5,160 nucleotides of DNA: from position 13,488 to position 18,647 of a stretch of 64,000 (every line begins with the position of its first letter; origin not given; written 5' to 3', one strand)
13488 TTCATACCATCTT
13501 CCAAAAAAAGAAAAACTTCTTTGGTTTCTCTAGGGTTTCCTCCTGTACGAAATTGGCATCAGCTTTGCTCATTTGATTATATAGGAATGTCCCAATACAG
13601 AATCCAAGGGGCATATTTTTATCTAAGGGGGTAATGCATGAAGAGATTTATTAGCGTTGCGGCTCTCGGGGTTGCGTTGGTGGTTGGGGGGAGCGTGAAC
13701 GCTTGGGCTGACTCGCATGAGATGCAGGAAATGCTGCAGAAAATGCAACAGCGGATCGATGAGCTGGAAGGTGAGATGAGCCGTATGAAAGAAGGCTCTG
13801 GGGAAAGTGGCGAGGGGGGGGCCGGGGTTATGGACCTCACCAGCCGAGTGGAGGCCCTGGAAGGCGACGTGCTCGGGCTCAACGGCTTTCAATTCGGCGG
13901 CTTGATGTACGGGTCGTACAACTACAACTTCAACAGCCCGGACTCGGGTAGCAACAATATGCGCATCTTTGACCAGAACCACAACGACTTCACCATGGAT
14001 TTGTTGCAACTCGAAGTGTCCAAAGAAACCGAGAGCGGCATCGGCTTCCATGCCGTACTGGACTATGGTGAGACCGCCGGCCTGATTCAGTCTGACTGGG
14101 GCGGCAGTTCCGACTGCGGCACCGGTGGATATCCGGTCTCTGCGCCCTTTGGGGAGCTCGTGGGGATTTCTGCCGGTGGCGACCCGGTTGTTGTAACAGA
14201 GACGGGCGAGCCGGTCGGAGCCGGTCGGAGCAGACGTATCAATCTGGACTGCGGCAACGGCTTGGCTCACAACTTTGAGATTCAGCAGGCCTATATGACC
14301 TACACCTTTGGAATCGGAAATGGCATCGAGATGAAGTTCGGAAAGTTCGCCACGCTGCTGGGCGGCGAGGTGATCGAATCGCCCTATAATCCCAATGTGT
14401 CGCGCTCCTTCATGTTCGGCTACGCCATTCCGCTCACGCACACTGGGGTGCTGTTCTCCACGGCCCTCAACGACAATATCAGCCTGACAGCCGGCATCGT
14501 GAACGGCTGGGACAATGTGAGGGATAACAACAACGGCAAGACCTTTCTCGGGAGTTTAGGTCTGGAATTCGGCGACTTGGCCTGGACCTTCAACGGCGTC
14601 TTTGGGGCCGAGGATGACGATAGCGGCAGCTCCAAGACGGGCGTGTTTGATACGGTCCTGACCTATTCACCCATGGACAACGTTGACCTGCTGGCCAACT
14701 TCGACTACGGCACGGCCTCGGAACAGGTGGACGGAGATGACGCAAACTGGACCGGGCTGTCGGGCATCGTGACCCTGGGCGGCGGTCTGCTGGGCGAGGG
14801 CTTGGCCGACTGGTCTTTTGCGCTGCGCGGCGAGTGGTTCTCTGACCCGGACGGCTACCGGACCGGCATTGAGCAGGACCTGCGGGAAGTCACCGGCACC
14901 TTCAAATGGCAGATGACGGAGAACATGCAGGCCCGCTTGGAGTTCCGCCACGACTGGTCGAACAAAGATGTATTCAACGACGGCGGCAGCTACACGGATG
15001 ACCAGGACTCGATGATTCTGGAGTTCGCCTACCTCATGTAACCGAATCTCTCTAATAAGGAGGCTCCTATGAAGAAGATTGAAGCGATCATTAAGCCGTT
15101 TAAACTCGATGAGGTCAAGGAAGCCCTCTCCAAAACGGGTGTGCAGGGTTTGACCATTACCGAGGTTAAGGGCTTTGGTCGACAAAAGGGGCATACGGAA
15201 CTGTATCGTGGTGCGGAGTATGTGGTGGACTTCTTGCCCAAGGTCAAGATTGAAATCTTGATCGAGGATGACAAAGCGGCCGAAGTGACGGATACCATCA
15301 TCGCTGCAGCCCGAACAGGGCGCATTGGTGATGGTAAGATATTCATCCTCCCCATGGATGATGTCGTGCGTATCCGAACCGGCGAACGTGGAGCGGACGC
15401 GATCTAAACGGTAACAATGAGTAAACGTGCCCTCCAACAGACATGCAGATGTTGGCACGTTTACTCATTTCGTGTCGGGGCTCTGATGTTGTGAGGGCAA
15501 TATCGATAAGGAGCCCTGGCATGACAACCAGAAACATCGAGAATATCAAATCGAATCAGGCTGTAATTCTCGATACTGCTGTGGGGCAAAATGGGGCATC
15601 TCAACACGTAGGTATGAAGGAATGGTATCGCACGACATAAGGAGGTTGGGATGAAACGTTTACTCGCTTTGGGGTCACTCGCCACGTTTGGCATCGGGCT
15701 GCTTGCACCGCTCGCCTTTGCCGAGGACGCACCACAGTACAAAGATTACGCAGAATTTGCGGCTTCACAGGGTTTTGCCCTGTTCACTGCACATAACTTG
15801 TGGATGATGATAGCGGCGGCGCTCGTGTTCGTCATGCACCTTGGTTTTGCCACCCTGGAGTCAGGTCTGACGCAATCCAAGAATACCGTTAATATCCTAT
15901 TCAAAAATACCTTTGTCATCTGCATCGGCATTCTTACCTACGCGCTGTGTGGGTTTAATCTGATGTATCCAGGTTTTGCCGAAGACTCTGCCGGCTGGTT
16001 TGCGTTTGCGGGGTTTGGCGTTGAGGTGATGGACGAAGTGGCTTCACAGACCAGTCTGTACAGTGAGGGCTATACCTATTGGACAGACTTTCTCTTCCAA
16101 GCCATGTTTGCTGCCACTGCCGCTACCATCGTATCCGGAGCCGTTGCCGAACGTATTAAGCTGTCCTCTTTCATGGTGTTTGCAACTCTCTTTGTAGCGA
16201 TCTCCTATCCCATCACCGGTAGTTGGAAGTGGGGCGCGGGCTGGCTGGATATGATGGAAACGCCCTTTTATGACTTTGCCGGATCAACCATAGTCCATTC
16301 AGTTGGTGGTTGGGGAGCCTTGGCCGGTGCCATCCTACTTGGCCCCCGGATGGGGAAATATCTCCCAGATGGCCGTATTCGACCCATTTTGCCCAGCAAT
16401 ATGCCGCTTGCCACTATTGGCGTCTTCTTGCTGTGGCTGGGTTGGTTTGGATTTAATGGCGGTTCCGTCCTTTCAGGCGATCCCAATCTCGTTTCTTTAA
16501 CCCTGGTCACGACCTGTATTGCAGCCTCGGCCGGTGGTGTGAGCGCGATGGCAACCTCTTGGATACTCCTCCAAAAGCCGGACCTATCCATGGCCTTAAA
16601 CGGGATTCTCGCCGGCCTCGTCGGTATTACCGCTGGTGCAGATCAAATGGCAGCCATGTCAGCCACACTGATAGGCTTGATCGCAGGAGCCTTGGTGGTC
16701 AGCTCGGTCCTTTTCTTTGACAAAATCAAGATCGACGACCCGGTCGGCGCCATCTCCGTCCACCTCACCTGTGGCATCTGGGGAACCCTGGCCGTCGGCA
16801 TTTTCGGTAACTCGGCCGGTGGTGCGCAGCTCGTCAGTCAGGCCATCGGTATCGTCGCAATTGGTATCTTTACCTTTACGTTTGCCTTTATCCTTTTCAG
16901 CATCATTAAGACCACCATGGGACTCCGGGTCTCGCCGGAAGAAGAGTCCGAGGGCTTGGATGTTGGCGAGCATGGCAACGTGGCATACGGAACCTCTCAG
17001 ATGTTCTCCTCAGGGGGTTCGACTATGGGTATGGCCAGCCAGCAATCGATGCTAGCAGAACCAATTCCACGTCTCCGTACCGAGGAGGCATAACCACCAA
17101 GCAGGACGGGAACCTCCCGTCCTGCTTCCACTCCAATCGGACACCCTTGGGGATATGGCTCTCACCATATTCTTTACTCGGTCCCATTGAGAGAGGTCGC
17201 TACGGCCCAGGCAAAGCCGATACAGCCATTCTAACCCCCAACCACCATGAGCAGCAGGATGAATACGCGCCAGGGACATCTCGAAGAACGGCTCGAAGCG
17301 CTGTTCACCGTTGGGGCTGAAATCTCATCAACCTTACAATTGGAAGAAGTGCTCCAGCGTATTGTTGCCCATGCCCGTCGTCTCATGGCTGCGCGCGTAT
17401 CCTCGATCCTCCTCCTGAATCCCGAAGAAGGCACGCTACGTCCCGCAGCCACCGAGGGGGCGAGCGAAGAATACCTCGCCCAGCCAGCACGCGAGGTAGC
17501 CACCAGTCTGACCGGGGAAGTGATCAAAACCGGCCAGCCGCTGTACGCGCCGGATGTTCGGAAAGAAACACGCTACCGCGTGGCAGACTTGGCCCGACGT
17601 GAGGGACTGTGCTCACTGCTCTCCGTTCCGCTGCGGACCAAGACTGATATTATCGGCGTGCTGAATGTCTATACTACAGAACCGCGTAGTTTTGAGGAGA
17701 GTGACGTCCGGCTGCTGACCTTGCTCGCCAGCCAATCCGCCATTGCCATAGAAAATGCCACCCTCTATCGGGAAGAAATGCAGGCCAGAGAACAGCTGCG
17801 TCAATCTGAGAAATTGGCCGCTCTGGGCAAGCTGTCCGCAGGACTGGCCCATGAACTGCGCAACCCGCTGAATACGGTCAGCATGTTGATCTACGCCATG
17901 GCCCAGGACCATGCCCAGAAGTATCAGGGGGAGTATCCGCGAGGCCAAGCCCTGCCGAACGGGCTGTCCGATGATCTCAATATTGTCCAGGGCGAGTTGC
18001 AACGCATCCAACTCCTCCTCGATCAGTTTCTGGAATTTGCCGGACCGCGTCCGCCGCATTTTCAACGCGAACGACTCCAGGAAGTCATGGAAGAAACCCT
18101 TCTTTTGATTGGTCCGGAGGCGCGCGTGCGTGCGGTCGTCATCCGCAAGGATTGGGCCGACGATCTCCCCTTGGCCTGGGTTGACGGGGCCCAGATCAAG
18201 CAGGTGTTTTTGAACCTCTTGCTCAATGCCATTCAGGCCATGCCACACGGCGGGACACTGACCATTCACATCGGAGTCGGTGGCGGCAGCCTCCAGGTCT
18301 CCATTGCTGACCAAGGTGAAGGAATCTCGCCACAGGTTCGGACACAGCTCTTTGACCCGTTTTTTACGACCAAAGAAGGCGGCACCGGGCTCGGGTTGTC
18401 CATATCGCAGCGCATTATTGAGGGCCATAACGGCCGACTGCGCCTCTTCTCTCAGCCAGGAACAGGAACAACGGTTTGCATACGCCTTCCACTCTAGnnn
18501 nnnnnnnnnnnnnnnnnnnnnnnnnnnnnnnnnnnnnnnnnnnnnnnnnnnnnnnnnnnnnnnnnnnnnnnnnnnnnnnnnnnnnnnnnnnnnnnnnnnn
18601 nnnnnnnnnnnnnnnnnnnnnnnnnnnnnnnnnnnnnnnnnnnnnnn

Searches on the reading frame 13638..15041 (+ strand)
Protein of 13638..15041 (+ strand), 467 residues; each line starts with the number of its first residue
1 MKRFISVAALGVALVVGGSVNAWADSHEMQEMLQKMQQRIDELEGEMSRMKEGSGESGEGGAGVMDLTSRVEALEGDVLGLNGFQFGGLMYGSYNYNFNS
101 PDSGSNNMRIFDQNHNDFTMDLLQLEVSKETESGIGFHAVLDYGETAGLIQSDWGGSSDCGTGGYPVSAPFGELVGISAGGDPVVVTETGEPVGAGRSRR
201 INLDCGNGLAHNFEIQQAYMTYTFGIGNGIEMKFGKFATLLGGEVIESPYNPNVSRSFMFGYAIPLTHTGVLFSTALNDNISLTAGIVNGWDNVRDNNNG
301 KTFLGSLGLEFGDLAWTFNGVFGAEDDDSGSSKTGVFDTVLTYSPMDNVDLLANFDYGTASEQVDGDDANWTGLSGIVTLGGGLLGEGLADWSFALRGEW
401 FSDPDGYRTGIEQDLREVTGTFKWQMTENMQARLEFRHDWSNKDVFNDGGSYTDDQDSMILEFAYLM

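Call 58: search_protein_families(library=pfam, proteins=[window:13638-15041:+], max_evalue=0.0001)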
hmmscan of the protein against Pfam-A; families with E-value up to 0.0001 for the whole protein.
window:13638-15041:+ (467 aa): 1 family
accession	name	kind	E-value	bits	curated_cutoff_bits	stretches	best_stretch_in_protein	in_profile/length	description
PF07642.17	BBP2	-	4.3e-64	217.3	26.2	2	211-465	80-337/339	Putative beta-barrel porin-2, OmpL-like. bbp2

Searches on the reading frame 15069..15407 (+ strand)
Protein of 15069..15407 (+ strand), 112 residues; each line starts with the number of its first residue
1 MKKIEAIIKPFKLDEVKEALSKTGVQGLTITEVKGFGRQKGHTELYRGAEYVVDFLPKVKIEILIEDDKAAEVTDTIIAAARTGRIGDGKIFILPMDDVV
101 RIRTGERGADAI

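Call 58: search_protein_families(library=pfam, proteins=[window:15069-15407:+], max_evalue=0.0001)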
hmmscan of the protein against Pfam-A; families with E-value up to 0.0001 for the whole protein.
window:15069-15407:+ (112 aa): 1 family
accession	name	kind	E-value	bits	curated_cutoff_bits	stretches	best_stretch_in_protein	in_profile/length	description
PF00543.27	P-II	-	1.1e-34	119.3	25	1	1-106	1-102/102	Nitrogen regulatory protein P-II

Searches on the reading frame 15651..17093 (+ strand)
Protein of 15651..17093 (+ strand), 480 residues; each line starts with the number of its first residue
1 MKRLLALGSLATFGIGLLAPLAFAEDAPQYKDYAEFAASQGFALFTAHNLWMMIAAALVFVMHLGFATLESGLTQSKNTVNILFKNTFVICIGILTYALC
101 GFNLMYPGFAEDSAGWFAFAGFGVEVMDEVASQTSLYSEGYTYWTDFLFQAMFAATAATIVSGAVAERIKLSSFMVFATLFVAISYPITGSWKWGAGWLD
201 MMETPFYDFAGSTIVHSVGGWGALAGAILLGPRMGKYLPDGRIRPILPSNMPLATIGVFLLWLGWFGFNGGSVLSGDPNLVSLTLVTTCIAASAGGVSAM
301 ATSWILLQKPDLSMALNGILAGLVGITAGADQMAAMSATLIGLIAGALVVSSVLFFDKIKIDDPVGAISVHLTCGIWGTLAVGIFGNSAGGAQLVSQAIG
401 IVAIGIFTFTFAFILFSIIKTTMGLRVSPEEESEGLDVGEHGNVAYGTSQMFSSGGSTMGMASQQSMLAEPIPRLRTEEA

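Call 58: search_protein_families(library=pfam, proteins=[window:15651-17093:+], max_evalue=0.0001)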
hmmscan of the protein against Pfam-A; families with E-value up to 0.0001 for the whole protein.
window:15651-17093:+ (480 aa): 1 family
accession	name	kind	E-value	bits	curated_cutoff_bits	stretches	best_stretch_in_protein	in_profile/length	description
PF00909.26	Ammonium_transp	-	2.2e-114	382.7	23.2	1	50-446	1-399/399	Ammonium Transporter Family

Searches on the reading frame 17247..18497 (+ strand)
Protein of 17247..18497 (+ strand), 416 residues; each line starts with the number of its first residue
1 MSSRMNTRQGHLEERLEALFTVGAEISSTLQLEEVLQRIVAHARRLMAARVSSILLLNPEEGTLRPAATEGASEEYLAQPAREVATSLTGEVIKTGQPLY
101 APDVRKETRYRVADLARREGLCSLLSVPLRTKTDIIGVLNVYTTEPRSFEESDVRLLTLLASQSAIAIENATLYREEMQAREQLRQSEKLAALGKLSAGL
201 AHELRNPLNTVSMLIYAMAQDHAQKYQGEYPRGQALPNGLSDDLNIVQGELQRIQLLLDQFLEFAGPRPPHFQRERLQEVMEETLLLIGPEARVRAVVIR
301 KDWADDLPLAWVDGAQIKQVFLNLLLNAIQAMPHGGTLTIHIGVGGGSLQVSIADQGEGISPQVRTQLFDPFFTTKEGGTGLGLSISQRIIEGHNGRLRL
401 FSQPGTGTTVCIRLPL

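Call 58: search_protein_families(library=pfam, proteins=[window:17247-18497:+], max_evalue=0.0001)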
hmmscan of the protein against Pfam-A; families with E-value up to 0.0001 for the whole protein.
window:17247-18497:+ (416 aa): 5 families
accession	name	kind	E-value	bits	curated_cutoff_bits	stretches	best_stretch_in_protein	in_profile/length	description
PF02518.31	HATPase_c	-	2.7e-27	95.9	26.4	1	313-416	2-109/111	Histidine kinase-, DNA gyrase B-, and HSP90-like ATPase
PF13185.12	GAF_2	-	2.1e-25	90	28.6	1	30-169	2-136/136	GAF domain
PF01590.32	GAF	-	1.3e-20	74.8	22.4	1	32-168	2-133/133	GAF domain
PF13492.12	GAF_3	-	3.7e-19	69.8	27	1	32-170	2-129/129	GAF domain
PF00512.31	HisKA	-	2.2e-10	40.9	26.9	1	193-265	2-61/66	His Kinase A (phospho-acceptor) domain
